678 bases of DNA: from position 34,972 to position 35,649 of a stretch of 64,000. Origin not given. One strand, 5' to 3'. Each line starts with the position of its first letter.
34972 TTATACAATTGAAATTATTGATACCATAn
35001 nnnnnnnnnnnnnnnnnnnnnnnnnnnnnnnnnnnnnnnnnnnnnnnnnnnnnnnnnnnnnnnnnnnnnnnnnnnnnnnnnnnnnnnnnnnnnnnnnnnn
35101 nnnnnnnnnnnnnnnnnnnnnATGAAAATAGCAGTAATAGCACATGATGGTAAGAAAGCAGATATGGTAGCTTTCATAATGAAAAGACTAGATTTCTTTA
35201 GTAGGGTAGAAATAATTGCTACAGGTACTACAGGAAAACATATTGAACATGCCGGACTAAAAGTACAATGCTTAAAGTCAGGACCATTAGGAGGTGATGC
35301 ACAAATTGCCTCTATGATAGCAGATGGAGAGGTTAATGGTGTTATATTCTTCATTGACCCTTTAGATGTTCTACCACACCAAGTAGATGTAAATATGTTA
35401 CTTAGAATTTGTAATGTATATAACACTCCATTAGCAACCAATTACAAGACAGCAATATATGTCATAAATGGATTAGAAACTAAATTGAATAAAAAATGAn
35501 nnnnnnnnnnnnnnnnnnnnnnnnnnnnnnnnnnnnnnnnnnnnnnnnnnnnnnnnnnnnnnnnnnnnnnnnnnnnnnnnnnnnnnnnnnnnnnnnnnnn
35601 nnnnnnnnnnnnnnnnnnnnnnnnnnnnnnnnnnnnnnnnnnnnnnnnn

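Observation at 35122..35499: Stand-alone methylglyoxal synthase homologue in a phage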

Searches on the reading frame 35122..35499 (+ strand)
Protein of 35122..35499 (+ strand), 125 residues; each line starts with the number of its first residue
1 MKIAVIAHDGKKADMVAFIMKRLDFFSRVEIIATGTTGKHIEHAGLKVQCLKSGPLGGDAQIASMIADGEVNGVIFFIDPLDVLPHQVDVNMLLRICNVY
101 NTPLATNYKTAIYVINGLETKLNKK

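Call 3: search_protein_families(library=pfam, proteins=[window:35122-35499:+], max_evalue=0.01)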
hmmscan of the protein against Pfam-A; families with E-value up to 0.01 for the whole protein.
window:35122-35499:+ (125 aa): 1 family
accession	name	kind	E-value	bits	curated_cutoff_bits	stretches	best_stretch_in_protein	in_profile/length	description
PF02142.27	MGS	-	5.4e-14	52.5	24.1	1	27-106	13-94/94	MGS-like domain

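Call 4: search_protein_families(library=ncbifam, proteins=[window:35122-35499:+], max_evalue=0.01)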
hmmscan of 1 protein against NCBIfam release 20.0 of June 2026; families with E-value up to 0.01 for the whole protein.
window:35122-35499:+ (125 aa): 2 families
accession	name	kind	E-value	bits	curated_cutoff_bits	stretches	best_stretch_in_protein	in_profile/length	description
NF003559.0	PRK05234.1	equivalog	1.2e-46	158.1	84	1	1-120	6-126/145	methylglyoxal synthase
TIGR00160.1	MGSA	equivalog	3.2e-43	147.1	146.9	1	1-119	3-122/143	methylglyoxal synthase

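Call 5: search_protein_families(library=phrogs, proteins=[window:35122-35499:+], max_evalue=0.01)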
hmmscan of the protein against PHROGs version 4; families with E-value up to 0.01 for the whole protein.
window:35122-35499:+ (125 aa): 1 family
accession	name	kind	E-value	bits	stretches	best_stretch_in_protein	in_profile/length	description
phrog_17253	-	unknown function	0.0028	18.5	1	33-109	35-108/215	-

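Call 6: search_solved_structures(query=window:35122-35499:+, show_alignments=3)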
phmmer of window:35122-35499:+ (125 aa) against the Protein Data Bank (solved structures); distinct sequences matched with E-value up to 0.001: 11.
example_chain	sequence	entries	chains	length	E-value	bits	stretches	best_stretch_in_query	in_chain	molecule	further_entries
8u2v_A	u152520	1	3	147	4.9e-33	117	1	2-120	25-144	Methylglyoxal synthase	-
2x8w_A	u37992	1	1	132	1.4e-32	115.5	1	3-119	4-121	METHYLGLYOXAL SYNTHASE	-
2xw6_A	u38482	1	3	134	1.5e-32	115.4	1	3-119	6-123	METHYLGLYOXAL SYNTHASE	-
1wo8_A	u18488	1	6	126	5.1e-32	113.7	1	3-112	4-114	methylglyoxal synthase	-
6f2c_A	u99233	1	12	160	4.3e-30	107.5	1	1-119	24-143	Methylglyoxal synthase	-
1vmd_A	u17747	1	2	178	6.5e-30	106.9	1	2-116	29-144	Methylglyoxal synthase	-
6phe_A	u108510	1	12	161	2.1e-29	105.3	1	3-117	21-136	Methylglyoxal synthase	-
5h3l_A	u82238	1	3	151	7.4e-26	93.8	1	3-117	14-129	Methylglyoxal synthase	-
1b93_A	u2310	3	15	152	1.6e-25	92.7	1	3-116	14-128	PROTEIN (METHYLGLYOXAL SYNTHASE) | METHYLGLYOXAL SYNTHASE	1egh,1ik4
1s89_A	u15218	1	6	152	1.6e-24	89.5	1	3-116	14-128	Methylglyoxal synthase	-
1s8a_A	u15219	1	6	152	2.2e-24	89.1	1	3-116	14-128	Methylglyoxal synthase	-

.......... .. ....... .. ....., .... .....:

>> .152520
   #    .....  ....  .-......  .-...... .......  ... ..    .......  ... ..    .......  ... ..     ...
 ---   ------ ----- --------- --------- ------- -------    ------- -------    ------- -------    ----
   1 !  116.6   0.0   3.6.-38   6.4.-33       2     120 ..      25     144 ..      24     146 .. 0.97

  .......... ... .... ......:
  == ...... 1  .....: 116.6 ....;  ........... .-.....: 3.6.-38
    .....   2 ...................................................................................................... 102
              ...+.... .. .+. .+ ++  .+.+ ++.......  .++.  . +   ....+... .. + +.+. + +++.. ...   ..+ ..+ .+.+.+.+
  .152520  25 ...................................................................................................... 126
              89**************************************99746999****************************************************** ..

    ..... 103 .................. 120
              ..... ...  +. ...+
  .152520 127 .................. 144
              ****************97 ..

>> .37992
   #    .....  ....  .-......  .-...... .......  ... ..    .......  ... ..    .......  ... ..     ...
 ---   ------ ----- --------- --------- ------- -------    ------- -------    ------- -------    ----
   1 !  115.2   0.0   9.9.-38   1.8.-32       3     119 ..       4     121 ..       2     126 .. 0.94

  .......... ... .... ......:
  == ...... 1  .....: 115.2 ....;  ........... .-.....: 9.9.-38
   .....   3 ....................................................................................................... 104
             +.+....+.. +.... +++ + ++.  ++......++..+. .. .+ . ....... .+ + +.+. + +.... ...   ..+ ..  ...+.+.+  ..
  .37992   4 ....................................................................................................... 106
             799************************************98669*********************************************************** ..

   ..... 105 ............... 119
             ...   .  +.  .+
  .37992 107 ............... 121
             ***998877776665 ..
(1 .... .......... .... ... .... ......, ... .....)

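Call 8: search_dna_similar(query=window:35122-35499:+, collection=phages, mode=protein, max_rows=40, max_evalue=0.001)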
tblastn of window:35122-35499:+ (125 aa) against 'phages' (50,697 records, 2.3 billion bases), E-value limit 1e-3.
Records with a match: 22; places in all: 22; records where one place covers at least 80% of the query: 22.
Best place of each record, by identity: <60% 22.
By first word of the organism name: Bacteriophage 14; Listeria 6; Enterococcus 2.
By host as written in the record: - 15; Listeria monocytogenes 6; Enterococcus faecalis 1.
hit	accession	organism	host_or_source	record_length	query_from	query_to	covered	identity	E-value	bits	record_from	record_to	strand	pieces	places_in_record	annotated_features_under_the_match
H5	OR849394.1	Listeria phage LM 4-14-1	Listeria monocytogenes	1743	1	119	95%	49.2%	2e-28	113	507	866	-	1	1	record has no annotation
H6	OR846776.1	Listeria phage LM 4-11-1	Listeria monocytogenes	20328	1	119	95%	49.2%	2e-28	113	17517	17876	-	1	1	record has no annotation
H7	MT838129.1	Bacteriophage sp.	human fecal samples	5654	1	119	95%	49.2%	2e-26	107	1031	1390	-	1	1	record has no annotation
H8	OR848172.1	Listeria phage LM 4-14-1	Listeria monocytogenes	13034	1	118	94%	49.6%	1e-26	108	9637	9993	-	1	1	record has no annotation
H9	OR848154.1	Listeria phage LM 4-14-1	Listeria monocytogenes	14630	1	118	94%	49.6%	1e-26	108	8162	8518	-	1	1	record has no annotation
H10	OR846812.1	Listeria phage LM 4-11-1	Listeria monocytogenes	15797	1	118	94%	49.6%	1e-26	108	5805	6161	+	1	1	record has no annotation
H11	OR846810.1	Listeria phage LM 4-11-1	Listeria monocytogenes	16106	1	118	94%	49.6%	1e-26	108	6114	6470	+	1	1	record has no annotation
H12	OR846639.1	Enterococcus phage Efs 1-1-1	Enterococcus faecalis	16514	1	119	95%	48.3%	3e-28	112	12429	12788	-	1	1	record has no annotation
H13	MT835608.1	Bacteriophage sp.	human fecal samples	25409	1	119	95%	47.5%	1e-24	102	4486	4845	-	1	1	record has no annotation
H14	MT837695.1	Bacteriophage sp.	human fecal samples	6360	1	119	95%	46.7%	3e-24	101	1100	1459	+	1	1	record has no annotation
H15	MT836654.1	Bacteriophage sp.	human fecal samples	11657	1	119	95%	46.7%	3e-23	99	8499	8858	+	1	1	record has no annotation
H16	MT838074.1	Bacteriophage sp.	human fecal samples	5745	1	119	95%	46.7%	6e-23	98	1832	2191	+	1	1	record has no annotation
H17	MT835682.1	Bacteriophage sp.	human fecal samples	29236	3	116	91%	47.0%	2e-25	104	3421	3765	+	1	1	record has no annotation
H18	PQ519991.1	Enterococcus phage IME_EF3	-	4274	8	119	90%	46.0%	2e-24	102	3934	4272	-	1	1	record has no annotation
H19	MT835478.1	Bacteriophage sp.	human fecal samples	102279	1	119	95%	42.5%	3e-21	93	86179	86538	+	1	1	record has no annotation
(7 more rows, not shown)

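Call 14: find_homologous_proteins(query=window:35122-35499:+, max_evalue=1e-10)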
Query window:35122-35499:+ (125 aa): 3919 proteins with E <= 1e-10 among 3937 candidates; the best 120 are listed.
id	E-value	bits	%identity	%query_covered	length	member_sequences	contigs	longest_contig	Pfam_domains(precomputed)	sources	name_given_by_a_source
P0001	8.6e-74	263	97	100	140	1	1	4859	PF02142.28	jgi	-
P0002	1.4e-73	262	95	100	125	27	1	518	PF02142.28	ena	-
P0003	2.0e-72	259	95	100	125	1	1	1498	PF02142.28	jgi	-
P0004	8.1e-71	253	93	100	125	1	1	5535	PF02142.28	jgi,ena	jgi:methylglyoxal synthase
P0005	2.1e-70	252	93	100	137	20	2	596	PF02142.28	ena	-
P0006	3.0e-70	252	91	100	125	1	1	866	PF02142.28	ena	-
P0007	5.4e-70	251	90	100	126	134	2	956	PF02142.28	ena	-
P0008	1.3e-69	250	91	99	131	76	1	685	PF02142.28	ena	-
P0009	1.9e-69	249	91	100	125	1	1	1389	PF02142.28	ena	-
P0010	3.9e-69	248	90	99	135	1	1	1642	PF02142.28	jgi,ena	jgi:methylglyoxal synthase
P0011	7.5e-69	247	90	100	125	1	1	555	PF02142.28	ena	-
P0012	8.1e-69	247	90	100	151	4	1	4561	PF02142.28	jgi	-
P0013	1.9e-68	246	90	98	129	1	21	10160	PF02142.28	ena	-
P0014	2.1e-68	246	90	100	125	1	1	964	PF02142.28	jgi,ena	jgi:methylglyoxal synthase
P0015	9.6e-68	244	89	99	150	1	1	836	PF02142.28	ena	-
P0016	1.4e-67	243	87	100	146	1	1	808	PF02142.28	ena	-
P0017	3.0e-67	242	87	99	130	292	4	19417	PF02142.28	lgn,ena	-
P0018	5.1e-67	241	89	100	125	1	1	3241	PF02142.28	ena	-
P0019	8.5e-67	240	87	100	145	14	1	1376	PF02142.28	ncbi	-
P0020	9.6e-67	240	88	100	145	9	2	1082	PF02142.28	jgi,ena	jgi:methylglyoxal synthase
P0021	1.0e-66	240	89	98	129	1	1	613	PF02142.28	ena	-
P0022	1.7e-66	240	88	100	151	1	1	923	PF02142.28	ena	-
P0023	1.9e-65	236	89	98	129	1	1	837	PF02142.28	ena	-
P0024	3.0e-65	236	85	99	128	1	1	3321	PF02142.28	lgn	-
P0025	5.4e-65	235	83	99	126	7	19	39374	PF02142.28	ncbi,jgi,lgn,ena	jgi:methylglyoxal synthase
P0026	3.6e-64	232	83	100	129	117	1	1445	PF02142.28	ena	-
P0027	4.9e-64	232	85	100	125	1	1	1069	PF02142.28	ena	-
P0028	2.3e-63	229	84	100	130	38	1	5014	PF02142.28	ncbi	-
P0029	1.0e-62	227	83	98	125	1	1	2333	PF02142.28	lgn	-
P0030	1.2e-62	227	82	99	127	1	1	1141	PF02142.28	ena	-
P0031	1.5e-62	227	81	100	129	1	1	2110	PF02142.28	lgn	-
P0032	1.6e-62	227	83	98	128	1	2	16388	PF02142.28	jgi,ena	jgi:methylglyoxal synthase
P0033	1.6e-62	227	83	98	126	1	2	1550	PF02142.28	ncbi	-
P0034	2.2e-62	226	82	100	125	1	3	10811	PF02142.28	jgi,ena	-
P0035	3.5e-62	226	82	98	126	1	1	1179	PF02142.28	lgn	-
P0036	3.6e-62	226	82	98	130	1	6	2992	PF02142.28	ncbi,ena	-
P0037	3.6e-62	226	82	98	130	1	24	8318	PF02142.28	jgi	jgi:methylglyoxal synthase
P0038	4.3e-62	225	82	98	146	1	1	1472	PF02142.28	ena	-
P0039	7.4e-62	225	81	98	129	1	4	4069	PF02142.28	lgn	-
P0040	7.8e-62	224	81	98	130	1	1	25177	PF02142.28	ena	-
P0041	7.9e-62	224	81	98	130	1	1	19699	PF02142.28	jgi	jgi:methylglyoxal synthase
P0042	8.0e-62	224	82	100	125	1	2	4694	PF02142.28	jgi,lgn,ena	-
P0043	1.2e-61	224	81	98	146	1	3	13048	PF02142.28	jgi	jgi:methylglyoxal synthase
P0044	1.2e-61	224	81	98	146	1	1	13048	PF02142.28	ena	-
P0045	1.2e-61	224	80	100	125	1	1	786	PF02142.28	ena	-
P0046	2.1e-61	223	82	99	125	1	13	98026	PF02142.28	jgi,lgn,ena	jgi:methylglyoxal synthase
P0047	2.4e-61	223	81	98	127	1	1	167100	PF02142.28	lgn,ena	-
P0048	2.5e-61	223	96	85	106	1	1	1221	PF02142.28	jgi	jgi:methylglyoxal synthase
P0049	2.6e-61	223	89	93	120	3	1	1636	PF02142.28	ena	-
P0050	3.0e-61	223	82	99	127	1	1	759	PF02142.28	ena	-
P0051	3.2e-61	223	80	98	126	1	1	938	PF02142.28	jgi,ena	jgi:methylglyoxal synthase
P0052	4.0e-61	222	81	100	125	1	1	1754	PF02142.28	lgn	-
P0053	4.1e-61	222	80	100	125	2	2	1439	PF02142.28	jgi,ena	jgi:methylglyoxal synthase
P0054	5.0e-61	222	79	99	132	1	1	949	PF02142.28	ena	-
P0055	5.8e-61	222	81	99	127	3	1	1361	PF02142.28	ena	-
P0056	6.9e-61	221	87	94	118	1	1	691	PF02142.28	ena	-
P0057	7.2e-61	221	82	98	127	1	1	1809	PF02142.28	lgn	-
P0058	7.3e-61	221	80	98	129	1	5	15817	PF02142.28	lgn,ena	-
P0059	1.2e-60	221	80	98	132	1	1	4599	PF02142.28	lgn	-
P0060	1.3e-60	221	83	98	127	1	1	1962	PF02142.28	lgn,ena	-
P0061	1.3e-60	221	81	97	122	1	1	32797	PF02142.28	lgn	-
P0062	1.3e-60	221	81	97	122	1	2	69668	PF02142.28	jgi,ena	jgi:methylglyoxal synthase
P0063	1.4e-60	220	81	98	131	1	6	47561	PF02142.28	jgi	jgi:methylglyoxal synthase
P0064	2.3e-60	220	82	97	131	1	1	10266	PF02142.28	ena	-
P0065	3.4e-60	219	94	85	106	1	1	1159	PF02142.28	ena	-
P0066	3.4e-60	219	81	98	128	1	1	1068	PF02142.28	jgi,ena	jgi:methylglyoxal synthase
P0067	4.0e-60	219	81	98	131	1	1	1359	PF02142.28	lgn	-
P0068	4.1e-60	219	82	97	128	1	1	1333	PF02142.28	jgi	-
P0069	4.2e-60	219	82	97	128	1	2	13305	PF02142.28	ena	-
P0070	4.4e-60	219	78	98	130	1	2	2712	PF02142.28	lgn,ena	-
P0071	4.6e-60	219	81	98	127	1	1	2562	PF02142.28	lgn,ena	-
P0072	4.8e-60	219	81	97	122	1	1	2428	PF02142.28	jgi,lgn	-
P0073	5.2e-60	219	80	98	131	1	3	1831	PF02142.28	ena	-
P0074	5.3e-60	219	80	98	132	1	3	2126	PF02142.28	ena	-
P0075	6.4e-60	218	81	97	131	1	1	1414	PF02142.28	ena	-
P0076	6.4e-60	218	81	98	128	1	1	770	PF02142.28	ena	-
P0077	6.5e-60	218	81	99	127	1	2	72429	PF02142.28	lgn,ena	-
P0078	6.6e-60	218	80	98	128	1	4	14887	PF02142.28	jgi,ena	jgi:methylglyoxal synthase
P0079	7.9e-60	218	82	97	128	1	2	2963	PF02142.28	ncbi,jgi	jgi:methylglyoxal synthase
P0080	8.2e-60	218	81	97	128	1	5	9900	PF02142.28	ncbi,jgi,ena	jgi:methylglyoxal synthase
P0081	8.3e-60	218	80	98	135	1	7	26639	PF02142.28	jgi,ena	jgi:methylglyoxal synthase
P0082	8.4e-60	218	80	98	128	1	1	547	PF02142.28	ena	-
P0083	8.5e-60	218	80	98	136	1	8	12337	PF02142.28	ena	-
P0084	8.5e-60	218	80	98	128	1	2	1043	PF02142.28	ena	-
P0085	8.7e-60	218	82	97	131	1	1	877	PF02142.28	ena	-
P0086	8.7e-60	218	78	98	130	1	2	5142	PF02142.28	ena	-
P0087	8.9e-60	218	80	98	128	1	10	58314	PF02142.28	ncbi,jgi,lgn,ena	jgi:methylglyoxal synthase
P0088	8.9e-60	218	80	98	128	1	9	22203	PF02142.28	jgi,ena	jgi:methylglyoxal synthase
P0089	8.9e-60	218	81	97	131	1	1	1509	PF02142.28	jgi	-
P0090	8.9e-60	218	82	97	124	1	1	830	PF02142.28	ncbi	-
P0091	8.9e-60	218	80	98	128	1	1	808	PF02142.28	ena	-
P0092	8.9e-60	218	80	98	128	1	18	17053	PF02142.28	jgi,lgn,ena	jgi:methylglyoxal synthase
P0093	9.0e-60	218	80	98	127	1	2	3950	PF02142.28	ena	-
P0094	9.7e-60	218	80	98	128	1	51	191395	PF02142.28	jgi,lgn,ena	jgi:methylglyoxal synthase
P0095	9.7e-60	218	80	98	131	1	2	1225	PF02142.28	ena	-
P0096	9.7e-60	218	80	98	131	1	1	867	PF02142.28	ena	-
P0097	9.8e-60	218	80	98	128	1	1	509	PF02142.28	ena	-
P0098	1.0e-59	218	80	98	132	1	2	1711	PF02142.28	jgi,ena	jgi:methylglyoxal synthase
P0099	1.0e-59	218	80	98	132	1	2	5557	PF02142.28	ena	-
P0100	1.0e-59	218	81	97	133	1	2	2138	PF02142.28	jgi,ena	-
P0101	1.0e-59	218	80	98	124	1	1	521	PF02142.28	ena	-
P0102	1.0e-59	218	80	98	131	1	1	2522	PF02142.28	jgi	jgi:methylglyoxal synthase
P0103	1.1e-59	218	80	98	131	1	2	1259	PF02142.28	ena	-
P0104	1.1e-59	218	81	97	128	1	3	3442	PF02142.28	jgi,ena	-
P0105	1.1e-59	218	82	97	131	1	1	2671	PF02142.28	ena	-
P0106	1.1e-59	218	80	98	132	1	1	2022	PF02142.28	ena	-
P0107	1.1e-59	218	81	97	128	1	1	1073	PF02142.28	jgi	-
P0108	1.1e-59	218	81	97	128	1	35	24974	PF02142.28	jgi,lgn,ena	jgi:methylglyoxal synthase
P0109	1.1e-59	218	81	97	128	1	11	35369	PF02142.28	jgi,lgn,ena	jgi:methylglyoxal synthase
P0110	1.1e-59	218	81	97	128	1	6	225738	PF02142.28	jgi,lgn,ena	jgi:methylglyoxal synthase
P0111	1.1e-59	218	80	98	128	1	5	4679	PF02142.28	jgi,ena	-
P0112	1.2e-59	217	81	97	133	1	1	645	PF02142.28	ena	-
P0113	1.2e-59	217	81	97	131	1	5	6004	PF02142.28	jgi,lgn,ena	jgi:methylglyoxal synthase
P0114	1.2e-59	217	81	97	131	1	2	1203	PF02142.28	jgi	-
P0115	1.2e-59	217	81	97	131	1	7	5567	PF02142.28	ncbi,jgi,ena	jgi:methylglyoxal synthase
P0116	1.2e-59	217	81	97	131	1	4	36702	PF02142.28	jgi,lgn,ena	jgi:methylglyoxal synthase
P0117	1.2e-59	217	81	97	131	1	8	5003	PF02142.28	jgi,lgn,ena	-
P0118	1.2e-59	217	81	97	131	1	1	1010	PF02142.28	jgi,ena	jgi:methylglyoxal synthase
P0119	1.2e-59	217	80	98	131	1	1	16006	PF02142.28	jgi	-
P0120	1.3e-59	217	80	98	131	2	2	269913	PF02142.28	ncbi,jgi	jgi:methylglyoxal synthase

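Call 15: find_related_loci(query=window:35122-35499:+, collection=viral_contigs, flank=10000)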
Query window:35122-35499:+ (125 aa) in viral_contigs; peptide patterns used: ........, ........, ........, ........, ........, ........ (x = any residue, [..] = any of these).
165 stretches matched a pattern; 164 encode a relative of the query (tblastn E <= 1e-3); the best 80 are kept; 80 distinct loci.
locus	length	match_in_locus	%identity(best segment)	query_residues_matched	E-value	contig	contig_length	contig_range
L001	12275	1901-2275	99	1-125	2e-81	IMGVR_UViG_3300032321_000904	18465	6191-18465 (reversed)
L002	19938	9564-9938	95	1-125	3e-78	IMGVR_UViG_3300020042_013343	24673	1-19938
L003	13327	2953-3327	95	1-125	6e-78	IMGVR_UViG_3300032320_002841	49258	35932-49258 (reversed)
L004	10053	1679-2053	95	1-125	6e-78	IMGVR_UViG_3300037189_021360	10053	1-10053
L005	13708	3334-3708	95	1-125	4e-77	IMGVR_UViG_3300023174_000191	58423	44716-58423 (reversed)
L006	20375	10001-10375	91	1-125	2e-76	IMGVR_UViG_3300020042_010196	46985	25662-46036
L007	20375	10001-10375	91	1-125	3e-76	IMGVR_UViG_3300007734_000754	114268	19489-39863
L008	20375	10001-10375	86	1-125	1e-72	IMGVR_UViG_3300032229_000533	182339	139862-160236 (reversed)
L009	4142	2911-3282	85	1-124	1e-72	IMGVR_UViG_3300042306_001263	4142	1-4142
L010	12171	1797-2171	85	1-125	4e-72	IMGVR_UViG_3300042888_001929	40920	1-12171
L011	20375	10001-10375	85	1-125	4e-72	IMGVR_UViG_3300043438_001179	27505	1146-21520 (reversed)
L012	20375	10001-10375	85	1-125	4e-72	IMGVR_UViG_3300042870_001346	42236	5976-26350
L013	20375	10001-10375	84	1-125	1e-71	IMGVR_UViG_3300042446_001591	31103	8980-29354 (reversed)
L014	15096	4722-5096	84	1-125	1e-71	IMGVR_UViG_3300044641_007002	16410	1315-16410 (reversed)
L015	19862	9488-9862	84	1-125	1e-71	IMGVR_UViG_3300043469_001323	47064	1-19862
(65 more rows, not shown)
